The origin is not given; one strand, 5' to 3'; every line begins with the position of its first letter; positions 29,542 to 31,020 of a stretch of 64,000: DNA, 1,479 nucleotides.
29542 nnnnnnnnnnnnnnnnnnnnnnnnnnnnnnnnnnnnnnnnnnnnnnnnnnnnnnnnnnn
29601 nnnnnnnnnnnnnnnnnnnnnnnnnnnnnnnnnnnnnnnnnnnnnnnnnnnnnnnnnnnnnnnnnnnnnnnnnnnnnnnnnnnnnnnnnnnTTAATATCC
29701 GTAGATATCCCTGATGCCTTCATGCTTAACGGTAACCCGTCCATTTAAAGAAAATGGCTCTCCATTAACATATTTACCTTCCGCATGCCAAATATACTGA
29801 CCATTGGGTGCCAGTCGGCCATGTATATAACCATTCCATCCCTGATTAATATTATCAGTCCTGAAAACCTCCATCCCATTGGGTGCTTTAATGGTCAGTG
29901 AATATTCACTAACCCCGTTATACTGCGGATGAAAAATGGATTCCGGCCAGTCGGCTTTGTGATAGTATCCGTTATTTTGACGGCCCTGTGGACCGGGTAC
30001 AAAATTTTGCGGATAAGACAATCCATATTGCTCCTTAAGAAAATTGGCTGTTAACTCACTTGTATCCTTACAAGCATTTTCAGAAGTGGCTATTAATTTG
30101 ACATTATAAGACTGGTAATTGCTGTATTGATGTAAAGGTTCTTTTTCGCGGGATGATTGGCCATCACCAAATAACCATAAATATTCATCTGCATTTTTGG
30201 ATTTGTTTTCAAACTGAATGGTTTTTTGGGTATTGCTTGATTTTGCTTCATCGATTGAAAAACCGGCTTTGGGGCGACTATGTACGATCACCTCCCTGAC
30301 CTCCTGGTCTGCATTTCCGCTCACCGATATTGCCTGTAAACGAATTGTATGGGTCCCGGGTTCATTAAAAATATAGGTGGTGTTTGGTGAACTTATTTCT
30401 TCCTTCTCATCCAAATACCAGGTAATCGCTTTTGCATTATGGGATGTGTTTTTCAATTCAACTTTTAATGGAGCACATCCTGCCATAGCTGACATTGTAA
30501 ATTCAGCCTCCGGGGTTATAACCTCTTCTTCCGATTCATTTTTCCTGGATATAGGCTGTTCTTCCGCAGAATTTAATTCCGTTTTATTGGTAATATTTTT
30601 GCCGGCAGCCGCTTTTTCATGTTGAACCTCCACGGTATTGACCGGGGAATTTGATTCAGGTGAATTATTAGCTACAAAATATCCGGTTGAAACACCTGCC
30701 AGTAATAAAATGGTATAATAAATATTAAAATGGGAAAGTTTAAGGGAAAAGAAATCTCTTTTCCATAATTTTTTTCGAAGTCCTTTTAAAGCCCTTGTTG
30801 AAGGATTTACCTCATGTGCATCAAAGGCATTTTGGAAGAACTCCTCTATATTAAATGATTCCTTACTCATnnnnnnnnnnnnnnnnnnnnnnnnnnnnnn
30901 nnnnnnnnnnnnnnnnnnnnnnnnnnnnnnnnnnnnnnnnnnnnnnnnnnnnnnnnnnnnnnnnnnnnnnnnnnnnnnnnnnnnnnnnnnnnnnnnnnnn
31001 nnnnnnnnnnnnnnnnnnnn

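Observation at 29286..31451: The same ECF-type promoter architecture (TGCAAC-N18-GTCT) occurs four times: upstream of the ECF sigma gene and of each sRNA-like unit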

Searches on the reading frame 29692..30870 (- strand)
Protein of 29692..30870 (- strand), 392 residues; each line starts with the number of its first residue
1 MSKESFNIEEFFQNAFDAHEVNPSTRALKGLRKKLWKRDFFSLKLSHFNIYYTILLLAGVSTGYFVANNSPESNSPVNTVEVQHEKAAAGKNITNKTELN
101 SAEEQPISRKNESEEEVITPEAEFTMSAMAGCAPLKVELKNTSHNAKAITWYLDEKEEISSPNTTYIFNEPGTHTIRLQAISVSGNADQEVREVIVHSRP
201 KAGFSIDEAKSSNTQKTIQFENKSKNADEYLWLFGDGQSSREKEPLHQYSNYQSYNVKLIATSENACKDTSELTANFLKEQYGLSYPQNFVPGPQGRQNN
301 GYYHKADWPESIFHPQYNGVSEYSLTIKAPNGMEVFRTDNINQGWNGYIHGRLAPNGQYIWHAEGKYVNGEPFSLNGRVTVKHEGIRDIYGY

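Call 8: search_protein_families(library=pfam, proteins=[window:29692-30870:-], max_evalue=0.01)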
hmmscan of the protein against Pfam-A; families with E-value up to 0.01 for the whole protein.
window:29692-30870:- (392 aa): 4 families
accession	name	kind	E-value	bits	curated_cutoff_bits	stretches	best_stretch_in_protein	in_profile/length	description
PF18911.6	PKD_4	-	6.4e-15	55.4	27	2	209-272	11-80/85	PKD domain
PF00801.26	PKD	-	1.8e-12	47.5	23.5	2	143-191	26-76/80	PKD domain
PF06832.18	BiPBP_C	-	0.0001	22.6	26.8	0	128-189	27-87/90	Penicillin-Binding Protein C-terminus Family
PF16820.11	PKD_3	-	0.0026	18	26.3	0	145-181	32-67/68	PKD-like domain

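Call 21: find_homologous_proteins(query=window:29692-30870:-, max_evalue=1e-10)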
Query window:29692-30870:- (392 aa): 12 proteins with E <= 1e-10 among 2261 candidates.
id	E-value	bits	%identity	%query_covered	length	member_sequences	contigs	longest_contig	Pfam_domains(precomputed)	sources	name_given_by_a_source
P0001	1.1e-264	895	100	100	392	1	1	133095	PF00801.27,PF18911.7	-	-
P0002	6.7e-117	409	47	98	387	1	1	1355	PF00801.27,PF18911.7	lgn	-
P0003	1.9e-114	401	46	98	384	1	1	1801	PF00801.27,PF18911.7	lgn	-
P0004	3.0e-77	278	37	97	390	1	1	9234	PF00801.27,PF18911.7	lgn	-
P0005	8.8e-76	274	39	99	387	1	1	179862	PF00801.27,PF18911.7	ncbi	-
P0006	4.7e-65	238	38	96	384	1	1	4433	PF00801.27,PF18911.7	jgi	jgi:PKD repeat protein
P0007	1.4e-64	237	37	99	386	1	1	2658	PF00801.27,PF18911.7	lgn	-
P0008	1.4e-48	184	33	76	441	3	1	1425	PF00801.27,PF18911.7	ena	-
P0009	1.6e-48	184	29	97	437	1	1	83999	PF00801.27,PF18911.7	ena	-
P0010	3.1e-43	166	36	42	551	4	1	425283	PF19408.6,PF16820.12,PF00801.27,PF18981.7,PF18962.8,PF18911.7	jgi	jgi:PKD repeat protein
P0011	1.8e-33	134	33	67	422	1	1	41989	PF00801.27,PF13585.13,PF18911.7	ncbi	-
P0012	1.4e-14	72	29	27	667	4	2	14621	PF16820.12,PF00801.27,PF18962.8,PF13620.13,PF17210.10,PF18911.7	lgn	-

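Call 22: find_encoding_contigs(protein=P0005, flank=5000, max_places=3)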
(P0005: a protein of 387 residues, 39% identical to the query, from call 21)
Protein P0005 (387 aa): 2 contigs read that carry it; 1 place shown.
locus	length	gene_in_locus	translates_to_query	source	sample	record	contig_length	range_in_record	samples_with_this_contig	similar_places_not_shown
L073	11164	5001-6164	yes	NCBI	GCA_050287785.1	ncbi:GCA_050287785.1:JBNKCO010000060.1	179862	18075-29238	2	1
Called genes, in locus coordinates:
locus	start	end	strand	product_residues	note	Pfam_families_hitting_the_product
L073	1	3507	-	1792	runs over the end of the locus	PF00801:PKD, PF18911:PKD_4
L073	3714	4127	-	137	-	-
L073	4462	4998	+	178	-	PF07638:Sigma70_ECF (weak), PF04542:Sigma70_r2, PF08281:Sigma70_r4_2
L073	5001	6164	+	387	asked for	PF00801:PKD, PF18911:PKD_4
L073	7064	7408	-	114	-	PF01253:SUI1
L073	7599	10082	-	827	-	PF01627:Hpt, PF02895:H-kinase_dim, PF02518:HATPase_c, PF01584:CheW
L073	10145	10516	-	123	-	PF00072:Response_reg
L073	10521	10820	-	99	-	PF01740:STAS, PF13466:STAS_2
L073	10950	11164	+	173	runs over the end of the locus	PF00994:MoCF_biosynth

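Call 23: find_encoding_contigs(protein=P0004, flank=5000, max_places=3)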
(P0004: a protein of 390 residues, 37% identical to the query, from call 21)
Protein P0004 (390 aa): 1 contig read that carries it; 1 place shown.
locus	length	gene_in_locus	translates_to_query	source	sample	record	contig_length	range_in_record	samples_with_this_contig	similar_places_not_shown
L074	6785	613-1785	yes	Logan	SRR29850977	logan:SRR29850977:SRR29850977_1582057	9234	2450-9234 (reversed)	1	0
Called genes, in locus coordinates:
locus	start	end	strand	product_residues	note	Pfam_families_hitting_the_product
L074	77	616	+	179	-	PF04542:Sigma70_r2, PF08281:Sigma70_r4_2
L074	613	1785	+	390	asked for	PF18911:PKD_4, PF00801:PKD, PF18911:PKD_4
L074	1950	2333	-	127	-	PF10825:DUF2752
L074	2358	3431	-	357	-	PF02156:Glyco_hydro_26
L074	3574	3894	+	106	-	PF01906:YbjQ_1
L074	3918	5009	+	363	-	-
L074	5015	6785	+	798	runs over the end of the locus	PF13620:CarboxypepD_reg, PF13715:CarbopepD_reg_2, PF07715:Plug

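Call 24: find_encoding_contigs(protein=P0003, flank=5000, max_places=3)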
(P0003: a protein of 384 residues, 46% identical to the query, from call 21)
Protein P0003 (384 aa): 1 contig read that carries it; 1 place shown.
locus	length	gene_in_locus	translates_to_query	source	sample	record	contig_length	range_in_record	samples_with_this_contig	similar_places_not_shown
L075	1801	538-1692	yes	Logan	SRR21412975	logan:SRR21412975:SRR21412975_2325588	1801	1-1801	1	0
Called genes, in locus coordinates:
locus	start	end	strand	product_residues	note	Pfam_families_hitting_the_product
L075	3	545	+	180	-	?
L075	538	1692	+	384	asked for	PF18911:PKD_4, PF00801:PKD, PF18911:PKD_4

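Call 25: find_encoding_contigs(protein=P0002, flank=5000, max_places=3)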
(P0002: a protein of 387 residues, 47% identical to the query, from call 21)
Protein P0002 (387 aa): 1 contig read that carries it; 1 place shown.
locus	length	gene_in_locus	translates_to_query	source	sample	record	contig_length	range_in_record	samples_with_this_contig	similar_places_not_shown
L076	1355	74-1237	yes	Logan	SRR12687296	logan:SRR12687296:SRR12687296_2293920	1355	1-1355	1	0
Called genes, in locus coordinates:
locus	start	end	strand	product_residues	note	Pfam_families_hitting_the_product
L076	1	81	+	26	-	?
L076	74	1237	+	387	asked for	PF18911:PKD_4, PF00801:PKD, PF18911:PKD_4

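Call 28: find_encoding_contigs(protein=P0006, flank=5000, max_places=3)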
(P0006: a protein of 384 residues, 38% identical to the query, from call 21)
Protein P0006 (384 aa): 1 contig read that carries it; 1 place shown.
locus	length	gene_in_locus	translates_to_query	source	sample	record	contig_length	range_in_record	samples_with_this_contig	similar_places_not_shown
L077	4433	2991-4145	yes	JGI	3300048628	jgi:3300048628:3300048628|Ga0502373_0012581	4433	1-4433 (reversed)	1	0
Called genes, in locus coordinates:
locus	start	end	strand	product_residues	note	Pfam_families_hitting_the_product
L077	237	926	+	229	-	PF13568:OMP_b-brl_2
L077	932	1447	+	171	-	-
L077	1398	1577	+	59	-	-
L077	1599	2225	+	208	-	-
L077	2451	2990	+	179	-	PF07638:Sigma70_ECF (weak), PF04542:Sigma70_r2, PF08281:Sigma70_r4_2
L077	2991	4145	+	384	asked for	PF18911:PKD_4, PF00801:PKD, PF18911:PKD_4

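Call 29: find_encoding_contigs(protein=P0007, flank=5000, max_places=3)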
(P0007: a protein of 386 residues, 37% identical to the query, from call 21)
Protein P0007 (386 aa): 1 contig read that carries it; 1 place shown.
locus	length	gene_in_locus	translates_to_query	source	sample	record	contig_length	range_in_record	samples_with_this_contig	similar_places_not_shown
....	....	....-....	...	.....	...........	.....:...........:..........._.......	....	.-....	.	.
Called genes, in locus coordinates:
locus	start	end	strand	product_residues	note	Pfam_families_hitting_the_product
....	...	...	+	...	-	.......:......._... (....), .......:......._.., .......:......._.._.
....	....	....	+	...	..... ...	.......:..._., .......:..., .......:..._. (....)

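Call 30: find_encoding_contigs(protein=P0009, flank=5000, max_places=3)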
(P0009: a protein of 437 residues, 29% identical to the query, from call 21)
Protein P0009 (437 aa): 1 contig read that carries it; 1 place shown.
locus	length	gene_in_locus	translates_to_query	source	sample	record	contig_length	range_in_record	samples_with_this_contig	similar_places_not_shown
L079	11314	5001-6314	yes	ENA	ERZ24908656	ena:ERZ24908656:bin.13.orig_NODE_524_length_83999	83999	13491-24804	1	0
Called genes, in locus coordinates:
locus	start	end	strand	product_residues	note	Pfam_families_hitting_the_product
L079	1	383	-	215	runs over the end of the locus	PF01227:GTP_cyclohydroI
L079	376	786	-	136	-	PF01242:PTPS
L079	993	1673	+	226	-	PF01048:PNP_UDP_1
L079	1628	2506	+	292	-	PF02621:VitK2_biosynth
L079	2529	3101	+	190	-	PF00881:Nitroreductase, PF14512:TM1586_NiRdase (faint)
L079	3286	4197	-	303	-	PF01619:Pro_dh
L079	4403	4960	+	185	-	PF04542:Sigma70_r2, PF08281:Sigma70_r4_2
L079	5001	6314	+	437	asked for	PF18911:PKD_4, PF00801:PKD (weak)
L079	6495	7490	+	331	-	PF11751:PorP_SprF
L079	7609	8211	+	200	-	PF03938:OmpH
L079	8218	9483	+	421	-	-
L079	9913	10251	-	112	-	-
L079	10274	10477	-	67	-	PF02597:ThiS (weak)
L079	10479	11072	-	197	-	PF00899:ThiF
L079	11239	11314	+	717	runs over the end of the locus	PF02730:AFOR_N, PF01314:AFOR_C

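Call 31: find_encoding_contigs(protein=P0011, flank=5000, max_places=3)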
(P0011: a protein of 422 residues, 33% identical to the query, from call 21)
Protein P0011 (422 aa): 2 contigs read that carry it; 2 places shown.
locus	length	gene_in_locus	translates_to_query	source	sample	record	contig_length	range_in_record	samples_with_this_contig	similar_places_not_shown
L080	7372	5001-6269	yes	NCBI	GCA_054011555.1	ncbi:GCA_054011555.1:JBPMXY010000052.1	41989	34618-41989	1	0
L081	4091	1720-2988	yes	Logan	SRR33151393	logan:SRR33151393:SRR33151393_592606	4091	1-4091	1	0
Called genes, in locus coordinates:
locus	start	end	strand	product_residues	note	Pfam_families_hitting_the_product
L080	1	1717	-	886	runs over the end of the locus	PF01590:GAF, PF13185:GAF_2, PF08448:PAS_4, PF13426:PAS_9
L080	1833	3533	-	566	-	PF17957:Big_7 (faint), PF19077:Big_13 (faint), PF13750:Big_3_3 (faint)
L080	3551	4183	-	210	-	PF12844:HTH_19 (weak), PF13560:HTH_31 (faint), PF01381:HTH_3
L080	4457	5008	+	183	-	PF07638:Sigma70_ECF, PF04542:Sigma70_r2, PF08281:Sigma70_r4_2, PF04545:Sigma70_r4 (weak)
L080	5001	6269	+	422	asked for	PF00801:PKD, PF18911:PKD_4, PF13585:CHU_C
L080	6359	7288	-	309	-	PF02588:YitT_membrane, PF10035:DUF2179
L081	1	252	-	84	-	?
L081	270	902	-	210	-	PF12844:HTH_19 (weak), PF13560:HTH_31 (faint), PF01381:HTH_3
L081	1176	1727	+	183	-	PF07638:Sigma70_ECF, PF04542:Sigma70_r2, PF08281:Sigma70_r4_2, PF04545:Sigma70_r4 (weak)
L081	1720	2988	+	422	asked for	PF00801:PKD, PF18911:PKD_4, PF13585:CHU_C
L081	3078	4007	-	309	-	PF02588:YitT_membrane, PF10035:DUF2179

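Call 34: search_protein_families(library=ncbifam, proteins=[window:29692-30870:-], max_evalue=0.01)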
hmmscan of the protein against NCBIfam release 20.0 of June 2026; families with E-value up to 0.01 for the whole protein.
window:29692-30870:- (392 aa): 1 family
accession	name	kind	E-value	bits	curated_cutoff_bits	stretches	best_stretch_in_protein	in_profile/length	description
TIGR00864.1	PCC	subfamily_domain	0.0011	15.4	1861.4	1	160-276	1355-1473/2700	polycystin cation channel protein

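Call 61: search_protein_families(library=pfam, alignment_id=A2, max_evalue=1)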
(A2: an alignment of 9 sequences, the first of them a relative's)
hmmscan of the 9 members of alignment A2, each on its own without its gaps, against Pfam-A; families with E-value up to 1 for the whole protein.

A. member 1, P0001 (392 aa): 7 families
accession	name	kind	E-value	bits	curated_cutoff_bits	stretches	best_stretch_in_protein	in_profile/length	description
PF18911.6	PKD_4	-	6.4e-15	55.4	27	2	209-272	11-80/85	PKD domain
PF00801.26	PKD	-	1.8e-12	47.5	23.5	2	143-191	26-76/80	PKD domain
PF06832.18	BiPBP_C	-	0.0001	22.6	26.8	1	128-189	27-87/90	Penicillin-Binding Protein C-terminus Family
PF16820.11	PKD_3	-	0.0026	18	26.3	0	145-181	32-67/68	PKD-like domain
PF13585.12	CHU_C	-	0.017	15.7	27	1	320-364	26-71/86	CHU_C Type IX secretion signal domain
PF07495.19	Y_Y_Y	-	0.086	13.2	26.6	1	158-195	23-61/65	Y_Y_Y domain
PF18981.6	InlK_D3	-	0.18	12.4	25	1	150-196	30-73/75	Internalin K domain (D3/D4)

B. families by the number of members that match (of 9 scanned): 13 families
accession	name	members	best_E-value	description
PF18911.6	PKD_4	9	5.2e-26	PKD domain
PF00801.26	PKD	9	3e-19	PKD domain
PF13585.12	CHU_C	8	1.3e-08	CHU_C Type IX secretion signal domain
PF16820.11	PKD_3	5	0.0026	PKD-like domain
PF19408.5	PKD_6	3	0.022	PKD-like domain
PF06832.18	BiPBP_C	2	0.0001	Penicillin-Binding Protein C-terminus Family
PF18981.6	InlK_D3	2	0.0011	Internalin K domain (D3/D4)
PF16403.11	Bact_surface_Ig-like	2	0.053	Bacterial surface protein, Ig-like domain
PF13860.13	FlgD_ig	1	0.018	FlgD Ig-like domain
PF25742.1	Phage_Gene33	1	0.043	Phage Gene 33 protein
PF07495.19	Y_Y_Y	1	0.086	Y_Y_Y domain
PF13754.12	Big_3_4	1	0.12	Domain of unknown function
PF22078.1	Ribosomal_bL9m_C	1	0.16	Large ribosomal subunit protein bL9m C-terminal domain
